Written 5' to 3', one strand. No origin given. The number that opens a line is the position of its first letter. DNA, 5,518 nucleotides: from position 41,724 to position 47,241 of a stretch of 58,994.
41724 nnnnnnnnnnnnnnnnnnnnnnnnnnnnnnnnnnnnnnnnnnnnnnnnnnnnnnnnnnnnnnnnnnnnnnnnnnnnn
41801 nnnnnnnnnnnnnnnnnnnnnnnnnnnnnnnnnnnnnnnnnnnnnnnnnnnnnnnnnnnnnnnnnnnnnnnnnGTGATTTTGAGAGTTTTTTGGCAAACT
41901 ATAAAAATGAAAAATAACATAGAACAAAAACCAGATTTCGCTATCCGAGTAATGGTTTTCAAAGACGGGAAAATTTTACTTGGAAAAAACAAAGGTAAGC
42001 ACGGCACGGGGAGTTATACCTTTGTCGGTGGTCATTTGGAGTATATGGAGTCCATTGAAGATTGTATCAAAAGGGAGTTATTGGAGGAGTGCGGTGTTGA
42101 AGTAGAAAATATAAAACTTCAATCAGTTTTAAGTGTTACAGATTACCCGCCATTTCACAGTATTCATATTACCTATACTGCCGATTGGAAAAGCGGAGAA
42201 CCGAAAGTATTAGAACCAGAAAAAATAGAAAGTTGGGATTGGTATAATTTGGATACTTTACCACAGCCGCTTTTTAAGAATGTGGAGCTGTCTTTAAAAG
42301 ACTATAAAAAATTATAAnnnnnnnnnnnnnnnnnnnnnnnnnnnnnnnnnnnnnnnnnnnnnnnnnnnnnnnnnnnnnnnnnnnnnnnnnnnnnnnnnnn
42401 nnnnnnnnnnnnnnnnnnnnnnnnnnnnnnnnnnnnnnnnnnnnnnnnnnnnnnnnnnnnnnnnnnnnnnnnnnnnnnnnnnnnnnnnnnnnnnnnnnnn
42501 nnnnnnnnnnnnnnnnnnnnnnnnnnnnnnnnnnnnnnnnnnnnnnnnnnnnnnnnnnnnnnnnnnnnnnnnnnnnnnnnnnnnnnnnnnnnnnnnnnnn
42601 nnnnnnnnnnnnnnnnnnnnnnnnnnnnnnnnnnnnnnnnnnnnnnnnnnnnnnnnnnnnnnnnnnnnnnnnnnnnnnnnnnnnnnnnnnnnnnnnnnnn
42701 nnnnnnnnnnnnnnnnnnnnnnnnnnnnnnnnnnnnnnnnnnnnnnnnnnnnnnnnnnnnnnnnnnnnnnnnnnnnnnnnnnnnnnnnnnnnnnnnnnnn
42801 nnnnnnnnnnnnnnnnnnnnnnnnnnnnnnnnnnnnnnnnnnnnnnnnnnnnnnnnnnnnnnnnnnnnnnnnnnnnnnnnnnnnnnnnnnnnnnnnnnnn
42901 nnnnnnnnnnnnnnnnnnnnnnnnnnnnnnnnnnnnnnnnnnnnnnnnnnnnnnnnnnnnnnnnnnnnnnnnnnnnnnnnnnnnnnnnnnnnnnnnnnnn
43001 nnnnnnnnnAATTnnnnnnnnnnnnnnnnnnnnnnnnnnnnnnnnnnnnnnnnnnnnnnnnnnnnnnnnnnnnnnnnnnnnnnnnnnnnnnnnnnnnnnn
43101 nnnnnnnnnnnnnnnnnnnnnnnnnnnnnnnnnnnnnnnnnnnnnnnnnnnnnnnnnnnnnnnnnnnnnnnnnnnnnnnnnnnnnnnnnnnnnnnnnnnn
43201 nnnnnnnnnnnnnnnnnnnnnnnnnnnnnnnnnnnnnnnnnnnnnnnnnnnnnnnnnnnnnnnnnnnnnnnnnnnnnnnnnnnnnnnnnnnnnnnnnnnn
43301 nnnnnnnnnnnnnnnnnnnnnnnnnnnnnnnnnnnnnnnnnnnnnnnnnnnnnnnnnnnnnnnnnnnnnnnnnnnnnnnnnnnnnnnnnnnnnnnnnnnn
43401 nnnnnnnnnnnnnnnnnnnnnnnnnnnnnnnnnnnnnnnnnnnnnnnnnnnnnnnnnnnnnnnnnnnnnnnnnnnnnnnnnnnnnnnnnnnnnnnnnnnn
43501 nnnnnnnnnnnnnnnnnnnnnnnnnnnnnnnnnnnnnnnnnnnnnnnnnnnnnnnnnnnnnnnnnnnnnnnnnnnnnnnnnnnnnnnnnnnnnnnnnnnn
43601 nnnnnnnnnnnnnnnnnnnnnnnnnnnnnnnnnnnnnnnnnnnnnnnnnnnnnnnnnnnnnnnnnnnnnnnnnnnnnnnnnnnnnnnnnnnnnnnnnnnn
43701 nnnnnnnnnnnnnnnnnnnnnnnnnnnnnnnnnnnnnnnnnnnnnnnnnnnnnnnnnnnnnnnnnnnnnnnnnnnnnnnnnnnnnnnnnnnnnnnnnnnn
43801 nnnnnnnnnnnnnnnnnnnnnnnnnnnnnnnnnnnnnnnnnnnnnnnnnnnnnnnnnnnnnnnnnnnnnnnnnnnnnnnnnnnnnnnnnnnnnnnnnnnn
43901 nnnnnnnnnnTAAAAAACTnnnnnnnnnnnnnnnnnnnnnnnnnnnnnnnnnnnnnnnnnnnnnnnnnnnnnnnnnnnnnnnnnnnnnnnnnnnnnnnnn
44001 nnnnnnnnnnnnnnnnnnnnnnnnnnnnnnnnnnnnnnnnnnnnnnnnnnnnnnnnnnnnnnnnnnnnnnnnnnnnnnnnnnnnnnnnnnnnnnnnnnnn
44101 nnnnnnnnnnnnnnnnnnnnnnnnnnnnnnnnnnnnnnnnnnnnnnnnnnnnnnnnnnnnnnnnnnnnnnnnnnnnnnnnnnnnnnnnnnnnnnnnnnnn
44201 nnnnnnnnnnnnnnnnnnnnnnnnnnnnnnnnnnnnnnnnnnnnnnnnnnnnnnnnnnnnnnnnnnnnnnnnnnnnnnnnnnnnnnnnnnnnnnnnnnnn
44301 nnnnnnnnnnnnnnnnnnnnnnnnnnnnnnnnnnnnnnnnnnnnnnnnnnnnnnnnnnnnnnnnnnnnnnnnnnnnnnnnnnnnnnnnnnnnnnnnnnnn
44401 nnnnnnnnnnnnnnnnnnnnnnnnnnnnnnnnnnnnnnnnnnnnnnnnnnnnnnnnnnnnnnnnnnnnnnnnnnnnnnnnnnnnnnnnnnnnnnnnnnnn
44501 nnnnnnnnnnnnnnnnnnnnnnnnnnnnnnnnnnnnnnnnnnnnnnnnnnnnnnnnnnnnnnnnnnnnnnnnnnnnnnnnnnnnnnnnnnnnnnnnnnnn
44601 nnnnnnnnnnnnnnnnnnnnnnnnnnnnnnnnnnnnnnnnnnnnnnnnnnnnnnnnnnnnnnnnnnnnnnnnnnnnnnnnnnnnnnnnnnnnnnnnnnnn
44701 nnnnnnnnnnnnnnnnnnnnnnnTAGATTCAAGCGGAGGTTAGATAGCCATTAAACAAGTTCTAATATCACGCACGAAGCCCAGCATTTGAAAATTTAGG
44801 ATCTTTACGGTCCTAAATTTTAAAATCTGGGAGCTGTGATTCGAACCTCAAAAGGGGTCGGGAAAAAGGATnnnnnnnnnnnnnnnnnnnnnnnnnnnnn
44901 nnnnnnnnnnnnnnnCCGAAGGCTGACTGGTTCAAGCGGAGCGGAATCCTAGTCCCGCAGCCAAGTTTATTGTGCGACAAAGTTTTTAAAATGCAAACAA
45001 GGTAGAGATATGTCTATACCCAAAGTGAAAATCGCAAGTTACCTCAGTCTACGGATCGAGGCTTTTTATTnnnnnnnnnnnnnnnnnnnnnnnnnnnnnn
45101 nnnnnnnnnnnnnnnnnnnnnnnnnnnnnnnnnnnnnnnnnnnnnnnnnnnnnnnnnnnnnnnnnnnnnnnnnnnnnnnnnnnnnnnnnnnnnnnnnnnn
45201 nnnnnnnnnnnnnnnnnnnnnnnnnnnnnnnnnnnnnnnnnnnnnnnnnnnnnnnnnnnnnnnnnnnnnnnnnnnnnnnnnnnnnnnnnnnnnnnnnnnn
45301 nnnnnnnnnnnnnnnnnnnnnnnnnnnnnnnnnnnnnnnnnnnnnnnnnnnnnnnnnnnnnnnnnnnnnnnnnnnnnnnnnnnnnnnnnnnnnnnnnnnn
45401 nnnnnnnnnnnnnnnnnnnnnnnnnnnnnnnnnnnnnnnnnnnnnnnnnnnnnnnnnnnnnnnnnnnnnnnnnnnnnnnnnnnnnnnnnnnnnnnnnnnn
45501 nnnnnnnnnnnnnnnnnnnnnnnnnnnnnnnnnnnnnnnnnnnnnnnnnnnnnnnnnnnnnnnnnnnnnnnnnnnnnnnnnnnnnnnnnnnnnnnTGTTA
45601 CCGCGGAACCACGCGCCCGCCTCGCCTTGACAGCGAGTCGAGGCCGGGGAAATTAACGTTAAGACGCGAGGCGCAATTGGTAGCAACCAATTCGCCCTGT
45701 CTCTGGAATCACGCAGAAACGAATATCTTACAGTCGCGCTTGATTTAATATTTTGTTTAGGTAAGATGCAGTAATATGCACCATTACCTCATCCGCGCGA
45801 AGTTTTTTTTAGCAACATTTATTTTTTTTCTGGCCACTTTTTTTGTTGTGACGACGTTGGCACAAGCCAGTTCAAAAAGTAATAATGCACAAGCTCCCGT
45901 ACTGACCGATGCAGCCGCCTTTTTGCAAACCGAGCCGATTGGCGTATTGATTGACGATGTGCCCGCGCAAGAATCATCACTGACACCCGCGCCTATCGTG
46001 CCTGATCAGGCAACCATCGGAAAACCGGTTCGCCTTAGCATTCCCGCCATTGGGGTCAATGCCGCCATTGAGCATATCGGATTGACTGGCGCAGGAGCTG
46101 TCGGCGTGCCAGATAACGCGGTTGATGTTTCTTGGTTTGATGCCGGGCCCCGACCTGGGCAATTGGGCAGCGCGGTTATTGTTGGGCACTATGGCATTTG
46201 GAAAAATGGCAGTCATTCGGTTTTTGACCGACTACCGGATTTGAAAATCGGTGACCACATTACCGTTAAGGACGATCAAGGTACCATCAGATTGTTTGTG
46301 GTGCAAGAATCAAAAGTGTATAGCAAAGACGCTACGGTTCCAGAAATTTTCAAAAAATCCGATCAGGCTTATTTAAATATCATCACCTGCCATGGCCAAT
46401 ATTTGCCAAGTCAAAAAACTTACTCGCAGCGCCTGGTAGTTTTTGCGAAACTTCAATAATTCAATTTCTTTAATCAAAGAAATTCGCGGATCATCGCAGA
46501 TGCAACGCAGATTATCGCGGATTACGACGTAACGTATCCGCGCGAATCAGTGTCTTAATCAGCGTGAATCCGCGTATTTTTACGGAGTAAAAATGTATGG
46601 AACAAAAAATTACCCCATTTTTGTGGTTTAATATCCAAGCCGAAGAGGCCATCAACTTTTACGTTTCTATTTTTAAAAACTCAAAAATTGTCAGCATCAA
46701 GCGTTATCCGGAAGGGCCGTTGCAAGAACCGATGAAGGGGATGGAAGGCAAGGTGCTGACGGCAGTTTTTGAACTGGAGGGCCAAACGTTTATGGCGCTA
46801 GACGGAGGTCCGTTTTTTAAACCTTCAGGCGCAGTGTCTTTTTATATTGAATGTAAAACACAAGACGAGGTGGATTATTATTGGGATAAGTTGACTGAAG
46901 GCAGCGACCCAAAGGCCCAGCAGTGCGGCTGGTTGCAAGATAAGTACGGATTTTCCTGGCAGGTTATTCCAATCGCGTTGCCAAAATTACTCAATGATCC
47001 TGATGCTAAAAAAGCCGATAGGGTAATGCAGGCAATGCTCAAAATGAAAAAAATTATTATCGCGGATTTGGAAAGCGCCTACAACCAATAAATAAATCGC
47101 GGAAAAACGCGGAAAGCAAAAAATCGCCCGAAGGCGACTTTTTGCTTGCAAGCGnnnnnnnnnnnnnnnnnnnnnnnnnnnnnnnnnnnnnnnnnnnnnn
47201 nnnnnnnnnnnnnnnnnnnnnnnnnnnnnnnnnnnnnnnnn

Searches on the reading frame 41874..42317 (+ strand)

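Call 92: search_protein_families(library=pfam, proteins=[window:41874-42317:+], max_evalue=0.001)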
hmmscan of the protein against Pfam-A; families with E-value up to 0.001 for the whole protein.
window:41874-42317:+ (147 aa): 1 family
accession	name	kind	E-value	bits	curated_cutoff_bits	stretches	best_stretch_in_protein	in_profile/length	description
PF00293.34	NUDIX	-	1.9e-18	67.2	21.1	1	23-131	5-119/134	NUDIX domain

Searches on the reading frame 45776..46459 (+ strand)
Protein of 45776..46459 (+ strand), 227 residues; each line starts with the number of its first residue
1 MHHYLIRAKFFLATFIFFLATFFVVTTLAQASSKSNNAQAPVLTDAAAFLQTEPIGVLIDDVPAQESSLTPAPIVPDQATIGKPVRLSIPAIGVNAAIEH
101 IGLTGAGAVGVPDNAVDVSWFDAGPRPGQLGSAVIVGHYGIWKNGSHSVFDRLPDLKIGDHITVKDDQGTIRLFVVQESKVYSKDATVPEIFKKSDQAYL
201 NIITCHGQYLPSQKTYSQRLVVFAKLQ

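Call 92: search_protein_families(library=pfam, proteins=[window:45776-46459:+], max_evalue=0.001)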
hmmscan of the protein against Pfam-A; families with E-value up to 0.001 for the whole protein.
window:45776-46459:+ (227 aa): 1 family
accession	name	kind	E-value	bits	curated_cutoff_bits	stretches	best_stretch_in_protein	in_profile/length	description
PF04203.18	Sortase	-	6.4e-22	78.1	26.6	1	87-226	1-124/125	Sortase domain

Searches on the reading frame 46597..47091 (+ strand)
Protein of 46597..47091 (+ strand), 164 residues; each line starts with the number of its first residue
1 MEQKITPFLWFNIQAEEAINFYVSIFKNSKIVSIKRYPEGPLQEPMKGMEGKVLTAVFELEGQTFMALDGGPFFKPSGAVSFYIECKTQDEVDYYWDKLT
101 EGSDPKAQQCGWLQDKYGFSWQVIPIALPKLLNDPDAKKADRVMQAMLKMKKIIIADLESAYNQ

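Call 92: search_protein_families(library=pfam, proteins=[window:46597-47091:+], max_evalue=0.001)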
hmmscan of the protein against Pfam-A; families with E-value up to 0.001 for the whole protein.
window:46597-47091:+ (164 aa): 1 family
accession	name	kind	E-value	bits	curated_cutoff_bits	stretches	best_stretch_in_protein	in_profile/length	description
PF06983.19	3-dmu-9_3-mt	-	8.2e-45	152.5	24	1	3-124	1-116/116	3-demethylubiquinone-9 3-methyltransferase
